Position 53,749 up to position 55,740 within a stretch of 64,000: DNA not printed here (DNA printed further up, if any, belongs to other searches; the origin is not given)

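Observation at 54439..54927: Mini-intein splitting aRF1 exactly at the catalytic GGQ motif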

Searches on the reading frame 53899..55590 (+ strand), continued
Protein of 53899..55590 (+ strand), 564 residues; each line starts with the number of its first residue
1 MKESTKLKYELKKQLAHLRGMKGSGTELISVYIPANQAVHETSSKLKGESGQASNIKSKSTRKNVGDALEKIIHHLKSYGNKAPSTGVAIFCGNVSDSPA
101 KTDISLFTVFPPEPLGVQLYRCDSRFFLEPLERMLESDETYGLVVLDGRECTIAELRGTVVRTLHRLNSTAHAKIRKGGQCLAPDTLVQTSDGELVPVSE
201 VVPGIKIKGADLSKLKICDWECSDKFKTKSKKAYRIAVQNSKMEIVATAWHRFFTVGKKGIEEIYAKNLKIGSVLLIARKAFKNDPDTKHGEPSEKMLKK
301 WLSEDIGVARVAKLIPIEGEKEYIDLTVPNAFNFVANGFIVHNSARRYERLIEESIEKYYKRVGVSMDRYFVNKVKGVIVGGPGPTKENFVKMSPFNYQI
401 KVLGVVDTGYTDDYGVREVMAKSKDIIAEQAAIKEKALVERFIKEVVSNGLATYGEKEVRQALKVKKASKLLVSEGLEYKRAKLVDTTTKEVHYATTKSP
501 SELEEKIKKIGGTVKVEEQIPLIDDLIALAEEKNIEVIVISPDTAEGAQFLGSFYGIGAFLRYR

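Call 18: find_encoding_contigs(protein=P0001, flank=3000, max_places=4)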
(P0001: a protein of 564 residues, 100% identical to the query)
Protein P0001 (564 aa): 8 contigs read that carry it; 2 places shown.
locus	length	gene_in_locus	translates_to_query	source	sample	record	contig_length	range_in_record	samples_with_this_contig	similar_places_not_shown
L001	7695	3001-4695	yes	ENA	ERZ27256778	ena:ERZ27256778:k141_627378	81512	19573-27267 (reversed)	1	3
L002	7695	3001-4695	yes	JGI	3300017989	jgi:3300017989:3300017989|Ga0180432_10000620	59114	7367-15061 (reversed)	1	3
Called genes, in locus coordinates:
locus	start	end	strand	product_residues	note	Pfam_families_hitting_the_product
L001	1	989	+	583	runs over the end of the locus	PF05362:Lon_C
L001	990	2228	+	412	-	PF00764:Arginosuc_synth, PF20979:Arginosuc_syn_C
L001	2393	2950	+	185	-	PF00484:Pro_CA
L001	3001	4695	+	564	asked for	PF03463:eRF1_1, PF14890:Intein_splicing, PF03464:eRF1_2, PF03465:eRF1_3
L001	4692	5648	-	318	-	PF00091:Tubulin, PF12327:FtsZ_C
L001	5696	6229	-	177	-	-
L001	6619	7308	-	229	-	PF04893:Yip1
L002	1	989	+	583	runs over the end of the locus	PF05362:Lon_C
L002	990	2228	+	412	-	PF00764:Arginosuc_synth, PF20979:Arginosuc_syn_C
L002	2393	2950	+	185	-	PF00484:Pro_CA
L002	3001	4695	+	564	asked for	PF03463:eRF1_1, PF14890:Intein_splicing, PF03464:eRF1_2, PF03465:eRF1_3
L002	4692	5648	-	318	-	PF00091:Tubulin, PF12327:FtsZ_C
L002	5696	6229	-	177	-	-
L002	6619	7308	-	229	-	PF04893:Yip1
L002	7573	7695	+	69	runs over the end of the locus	-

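Call 36: find_encoding_contigs(protein=P0038, flank=3000, max_places=2)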
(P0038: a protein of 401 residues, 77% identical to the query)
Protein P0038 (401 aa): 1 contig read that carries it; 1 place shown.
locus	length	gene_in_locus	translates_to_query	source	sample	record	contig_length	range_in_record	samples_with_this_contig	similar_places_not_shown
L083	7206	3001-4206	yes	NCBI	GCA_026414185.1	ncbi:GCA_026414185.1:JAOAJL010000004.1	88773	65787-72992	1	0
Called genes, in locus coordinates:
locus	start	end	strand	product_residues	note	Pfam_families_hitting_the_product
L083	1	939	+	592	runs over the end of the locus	PF05362:Lon_C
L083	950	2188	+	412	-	PF00764:Arginosuc_synth, PF20979:Arginosuc_syn_C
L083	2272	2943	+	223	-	PF00484:Pro_CA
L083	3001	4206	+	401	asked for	PF03463:eRF1_1, PF18854:baeRF_family10, PF03464:eRF1_2, PF18859:acVLRF1 (weak), PF03465:eRF1_3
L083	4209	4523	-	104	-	-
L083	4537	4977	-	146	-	-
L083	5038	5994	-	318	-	PF00091:Tubulin, PF12327:FtsZ_C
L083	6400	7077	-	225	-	PF04893:Yip1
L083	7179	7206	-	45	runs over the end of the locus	-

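Call 37: find_encoding_contigs(protein=P0002, flank=3000, max_places=2)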
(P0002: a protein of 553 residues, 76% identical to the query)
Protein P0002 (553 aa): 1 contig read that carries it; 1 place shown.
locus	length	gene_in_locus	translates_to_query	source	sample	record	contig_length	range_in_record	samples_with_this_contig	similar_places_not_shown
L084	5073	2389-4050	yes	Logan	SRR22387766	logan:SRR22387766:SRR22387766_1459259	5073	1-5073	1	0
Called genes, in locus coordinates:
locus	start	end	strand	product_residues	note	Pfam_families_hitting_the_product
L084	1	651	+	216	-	?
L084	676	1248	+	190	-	PF00484:Pro_CA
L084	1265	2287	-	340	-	-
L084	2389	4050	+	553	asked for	PF03463:eRF1_1, PF14890:Intein_splicing, PF03464:eRF1_2, PF03465:eRF1_3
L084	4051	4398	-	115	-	-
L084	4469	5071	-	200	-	?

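Call 46: list_cluster_members(proteins=[P0001, P0006, P0013])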
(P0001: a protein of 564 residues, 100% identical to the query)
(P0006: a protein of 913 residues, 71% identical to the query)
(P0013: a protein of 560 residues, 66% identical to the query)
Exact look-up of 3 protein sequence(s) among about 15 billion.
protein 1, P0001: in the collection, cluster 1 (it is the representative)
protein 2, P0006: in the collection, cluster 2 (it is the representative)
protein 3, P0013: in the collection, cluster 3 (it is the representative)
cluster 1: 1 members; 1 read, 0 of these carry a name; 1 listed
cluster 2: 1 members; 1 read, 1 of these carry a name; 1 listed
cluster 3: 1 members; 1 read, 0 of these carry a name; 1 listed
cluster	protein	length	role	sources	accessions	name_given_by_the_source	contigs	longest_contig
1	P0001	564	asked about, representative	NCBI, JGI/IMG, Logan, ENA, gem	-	-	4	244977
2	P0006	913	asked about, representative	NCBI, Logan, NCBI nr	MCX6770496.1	MAG: helix-turn-helix domain-containing protein [Candidatus Micrarchaeota archaeon] | helix-turn-helix domain-containing protein [Candidatus Micrarchaeota archaeon]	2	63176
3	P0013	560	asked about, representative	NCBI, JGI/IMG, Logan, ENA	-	-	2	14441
